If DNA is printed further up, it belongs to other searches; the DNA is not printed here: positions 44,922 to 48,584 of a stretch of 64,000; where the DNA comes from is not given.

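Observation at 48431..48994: PTP/DSP-type phosphatase translationally coupled inside a glycoside-hydrolase operon: candidate glycan phosphatase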

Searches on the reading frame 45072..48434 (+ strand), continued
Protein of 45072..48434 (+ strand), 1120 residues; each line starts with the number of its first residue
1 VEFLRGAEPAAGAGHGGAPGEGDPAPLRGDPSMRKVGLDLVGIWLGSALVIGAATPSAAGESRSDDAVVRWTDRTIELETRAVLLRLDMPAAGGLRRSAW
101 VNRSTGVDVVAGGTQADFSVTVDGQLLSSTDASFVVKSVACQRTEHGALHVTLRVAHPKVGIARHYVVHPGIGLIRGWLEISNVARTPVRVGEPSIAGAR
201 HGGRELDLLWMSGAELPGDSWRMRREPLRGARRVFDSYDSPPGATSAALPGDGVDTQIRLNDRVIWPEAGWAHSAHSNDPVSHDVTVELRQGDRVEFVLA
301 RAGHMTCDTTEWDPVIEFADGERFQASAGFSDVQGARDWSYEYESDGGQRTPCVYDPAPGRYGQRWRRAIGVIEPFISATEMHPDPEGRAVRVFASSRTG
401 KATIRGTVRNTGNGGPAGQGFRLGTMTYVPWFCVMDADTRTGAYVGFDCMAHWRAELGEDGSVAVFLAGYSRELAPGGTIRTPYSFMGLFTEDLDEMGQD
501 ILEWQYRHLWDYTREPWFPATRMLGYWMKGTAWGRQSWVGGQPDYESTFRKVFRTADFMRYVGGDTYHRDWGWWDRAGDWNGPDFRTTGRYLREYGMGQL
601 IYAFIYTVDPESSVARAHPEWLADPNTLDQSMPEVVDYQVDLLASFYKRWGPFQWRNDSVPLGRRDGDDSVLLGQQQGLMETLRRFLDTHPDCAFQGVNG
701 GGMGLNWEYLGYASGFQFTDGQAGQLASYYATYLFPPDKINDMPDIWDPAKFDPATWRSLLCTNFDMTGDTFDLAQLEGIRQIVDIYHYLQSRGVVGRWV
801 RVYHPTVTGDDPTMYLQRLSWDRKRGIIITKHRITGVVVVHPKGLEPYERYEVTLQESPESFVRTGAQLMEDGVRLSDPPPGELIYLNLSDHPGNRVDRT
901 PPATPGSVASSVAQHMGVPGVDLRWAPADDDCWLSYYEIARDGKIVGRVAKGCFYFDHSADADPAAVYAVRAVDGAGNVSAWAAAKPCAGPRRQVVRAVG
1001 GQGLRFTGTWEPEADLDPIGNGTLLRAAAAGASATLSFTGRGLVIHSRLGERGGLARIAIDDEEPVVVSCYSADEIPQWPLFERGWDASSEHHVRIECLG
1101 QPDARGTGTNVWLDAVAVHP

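Call 64: predict_structure(alignment_id=A4)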
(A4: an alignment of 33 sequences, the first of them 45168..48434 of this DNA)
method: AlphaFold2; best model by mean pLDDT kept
length: 1088 residues; sequences in the alignment: 33
mean_pLDDT: 84.6   pTM: 0.79
mean pLDDT of the five models: 84.6, 83.1, 82.2, 80.6, 80.3
residues with pLDDT >= 90: 578; 70-90: 334; 50-70: 117; < 50: 59
segments of 3 or more residues with pLDDT < 50: 1-6, 18-24, 213-219, 327-332, 386-389, 495-510, 539-545
pLDDT, mean of each block of 10 residues (from residue 1): 48 51 66 97 95 94 95 91 94 95 95 94 96 96 96 96 94 91 64 86 80 50 92 92 83 95 93 73 93 90 91 89 64 64 78 84 94 90 53 74 93 90 93 93 95 94 93 86 75 47 36 69 87 73 52 83 86 71 85 80 92 89 71 71 88 93 72 77 71 76 85 59 81 73 83 92 90 95 94 94 94 97 90 98 92 94 85 96 91 94 95 92 93 95 94 91 83 91 60 92 95 90 95 92 83 94 96 85 92
secondary structure, 60 per line:
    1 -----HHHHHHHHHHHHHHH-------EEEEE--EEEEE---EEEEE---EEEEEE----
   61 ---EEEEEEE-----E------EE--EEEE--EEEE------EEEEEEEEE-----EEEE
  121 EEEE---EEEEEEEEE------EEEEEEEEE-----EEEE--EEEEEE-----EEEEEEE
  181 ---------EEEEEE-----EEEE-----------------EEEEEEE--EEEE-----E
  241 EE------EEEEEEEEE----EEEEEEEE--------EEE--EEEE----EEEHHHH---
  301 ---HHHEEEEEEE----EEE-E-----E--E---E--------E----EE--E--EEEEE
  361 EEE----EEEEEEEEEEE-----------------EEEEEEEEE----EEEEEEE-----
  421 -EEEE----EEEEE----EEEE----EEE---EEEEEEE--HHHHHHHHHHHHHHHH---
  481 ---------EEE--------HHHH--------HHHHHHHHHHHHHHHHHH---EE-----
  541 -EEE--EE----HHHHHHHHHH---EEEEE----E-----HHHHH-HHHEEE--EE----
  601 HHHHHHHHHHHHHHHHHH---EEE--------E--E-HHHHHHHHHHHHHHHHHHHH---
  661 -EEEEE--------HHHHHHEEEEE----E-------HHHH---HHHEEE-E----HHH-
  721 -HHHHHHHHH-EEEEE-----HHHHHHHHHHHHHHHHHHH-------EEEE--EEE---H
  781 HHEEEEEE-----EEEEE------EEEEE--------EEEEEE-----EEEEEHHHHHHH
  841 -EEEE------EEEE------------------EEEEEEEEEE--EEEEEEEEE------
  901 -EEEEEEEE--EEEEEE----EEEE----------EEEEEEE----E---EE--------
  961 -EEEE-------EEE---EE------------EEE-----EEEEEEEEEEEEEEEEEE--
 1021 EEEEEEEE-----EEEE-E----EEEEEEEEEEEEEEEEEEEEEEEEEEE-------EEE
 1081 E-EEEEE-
elements in order (helices of 4 or more, strands of 3 or more residues): H6-20 E28-32 E35-39 E43-47 E51-56 E64-70 E87-90 E93-96 E103-111 E117-124 E128-136 E143-151 E157-160 E163-168 E174-180 E190-195 E201-204 E222-228 E231-234 E240-242 E249-257 E262-269 E278-280 E283-286 E291-293 H294-297 E307-313 E318-320 E356-363 E368-378 E396-404 E409-415 E422-425 E430-434 E439-442 E447-449 E453-459 H462-477 E490-492 H501-504 H513-530 E542-544 H553-562 E566-570 H581-585 E590-592 H601-618 E622-624 H638-657 E662-666 H675-680 E681-685 H698-701 E708-710 H722-730 E732-736 H742-760 E768-771 E774-776 E783-788 E794-798 E805-809 E818-823 E829-833 H834-840 E842-845 E852-855 E874-883 E886-894 E902-909 E912-917 E922-925 E936-942 E962-965 E973-975 E993-995 E1001-1018 E1021-1028 E1034-1037 E1044-1070 E1078-1081 E1083-1087

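Call 67: fold_search(model_id=the predicted structure, library=pdb)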
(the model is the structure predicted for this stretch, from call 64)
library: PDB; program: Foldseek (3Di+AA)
matches with E <= 10: 1230; with E <= 0.001: 178
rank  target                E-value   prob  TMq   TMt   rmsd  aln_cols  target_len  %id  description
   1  8k7v_D                6.2e-24  1.00  0.46  0.65   9.4       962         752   12  the alpha-galactosidase 5 with inhibitor ABP2 (released 2024-07-31)
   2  8k1a_A                7.1e-24  1.00  0.46  0.66   7.9       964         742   12  the wild-typed alpha-galactosidase 5 (released 2024-07-17)
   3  8k7v_B                1.2e-23  1.00  0.47  0.66   7.0       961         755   11  the alpha-galactosidase 5 with inhibitor ABP2 (released 2024-07-31)
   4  8k7v_A                1.4e-23  1.00  0.47  0.66   7.8       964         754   12  the alpha-galactosidase 5 with inhibitor ABP2 (released 2024-07-31)
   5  3mi6_C                2.4e-23  1.00  0.46  0.66   8.5       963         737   12  Crystal structure of the alpha-galactosidase from Lactobacillus brevis, Northeast Structural Genomics Consortium Targe (released 2010-04-28)
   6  8k7u_C                2.6e-23  1.00  0.46  0.72   7.8       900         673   12  the alpha-galactosidase 5 with Cacl2 (released 2024-07-31)
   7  2yfn                  2.8e-23  1.00  0.47  0.69   9.8       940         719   12  galactosidase domain of alpha-galactosidase-sucrose kinase, AgaSK (released 2011-09-28)
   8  4fnq                  4.7e-23  1.00  0.46  0.67   9.8       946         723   13  Crystal structure of GH36 alpha-galactosidase AgaB from Geobacillus stearothermophilus (released 2012-10-03)
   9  8k7u_A                5.1e-23  1.00  0.46  0.71   6.8       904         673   12  the alpha-galactosidase 5 with Cacl2 (released 2024-07-31)
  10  3mi6_D                5.1e-23  1.00  0.46  0.66   8.5       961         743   11  Crystal structure of the alpha-galactosidase from Lactobacillus brevis, Northeast Structural Genomics Consortium Targe (released 2010-04-28)
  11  3mi6_B                5.9e-23  1.00  0.46  0.67   9.2       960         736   12  Crystal structure of the alpha-galactosidase from Lactobacillus brevis, Northeast Structural Genomics Consortium Targe (released 2010-04-28)
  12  3mi6_A                7.4e-23  1.00  0.46  0.66   7.3       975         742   11  Crystal structure of the alpha-galactosidase from Lactobacillus brevis, Northeast Structural Genomics Consortium Targe (released 2010-04-28)
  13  6phw_A                1.0e-22  1.00  0.46  0.67   9.1       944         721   13  SpAga D472N structure in complex with melibiose (released 2019-10-02)
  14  4fnr_A                1.2e-22  1.00  0.45  0.66   9.9       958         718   13  Crystal structure of GH36 alpha-galactosidase AgaA from Geobacillus stearothermophilus (released 2012-10-03)
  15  4fnp_A                1.5e-22  1.00  0.45  0.67  10.0       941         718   13  Crystal structure of GH36 alpha-galactosidase AgaA A355E from Geobacillus stearothermophilus (released 2012-10-03)
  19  8k1a_C                4.4e-22  1.00  0.45  0.64   8.6       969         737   11  the wild-typed alpha-galactosidase 5 (released 2024-07-17)
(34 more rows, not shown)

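Call 86: search_solved_structures(query=A4, max_evalue=0.1, show_alignments=3)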
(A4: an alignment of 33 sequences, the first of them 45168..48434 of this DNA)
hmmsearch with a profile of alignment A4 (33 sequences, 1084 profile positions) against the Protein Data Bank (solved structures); distinct sequences matched with E-value up to 0.1: 17.
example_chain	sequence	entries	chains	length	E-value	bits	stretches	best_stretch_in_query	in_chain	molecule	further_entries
8pn5_A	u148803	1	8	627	2.7e-11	45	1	867-973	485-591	DUF3472 domain-containing protein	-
8pn3_A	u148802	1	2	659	2.9e-11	44.9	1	867-973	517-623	DUF3472 domain-containing protein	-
8pmu_A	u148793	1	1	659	2.9e-11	44.9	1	867-973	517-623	DUF3472 domain-containing protein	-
8k1a_A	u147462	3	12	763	7e-07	30.4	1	384-704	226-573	Alpha-galactosidase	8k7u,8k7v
6phw_A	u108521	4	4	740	9.7e-05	23.3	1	572-701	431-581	Alpha-galactosidase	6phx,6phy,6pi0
6phu_A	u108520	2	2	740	0.00018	22.4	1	572-701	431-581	Alpha-galactosidase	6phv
1k85_A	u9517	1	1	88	0.00028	21.8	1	864-950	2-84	CHITINASE A1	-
6jhp_A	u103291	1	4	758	0.00078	20.3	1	572-702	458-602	Alpha-galactosidase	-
6bt9_A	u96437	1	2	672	0.00094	20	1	859-1005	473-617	Chitinase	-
4fnq_A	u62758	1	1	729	0.00098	20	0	571-700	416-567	Alpha-galactosidase AgaB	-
4fnr_A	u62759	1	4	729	0.0019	19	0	572-699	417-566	Alpha-galactosidase AgaA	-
4fnu_A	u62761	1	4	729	0.0021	18.9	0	572-699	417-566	Alpha-galactosidase AgaA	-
4fnt_A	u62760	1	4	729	0.0021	18.9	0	572-676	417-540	Alpha-galactosidase AgaA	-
4fnp_A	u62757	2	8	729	0.0029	18.4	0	572-676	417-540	Alpha-galactosidase AgaA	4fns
1zy9_A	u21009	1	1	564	0.075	13.7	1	529-612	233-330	alpha-galactosidase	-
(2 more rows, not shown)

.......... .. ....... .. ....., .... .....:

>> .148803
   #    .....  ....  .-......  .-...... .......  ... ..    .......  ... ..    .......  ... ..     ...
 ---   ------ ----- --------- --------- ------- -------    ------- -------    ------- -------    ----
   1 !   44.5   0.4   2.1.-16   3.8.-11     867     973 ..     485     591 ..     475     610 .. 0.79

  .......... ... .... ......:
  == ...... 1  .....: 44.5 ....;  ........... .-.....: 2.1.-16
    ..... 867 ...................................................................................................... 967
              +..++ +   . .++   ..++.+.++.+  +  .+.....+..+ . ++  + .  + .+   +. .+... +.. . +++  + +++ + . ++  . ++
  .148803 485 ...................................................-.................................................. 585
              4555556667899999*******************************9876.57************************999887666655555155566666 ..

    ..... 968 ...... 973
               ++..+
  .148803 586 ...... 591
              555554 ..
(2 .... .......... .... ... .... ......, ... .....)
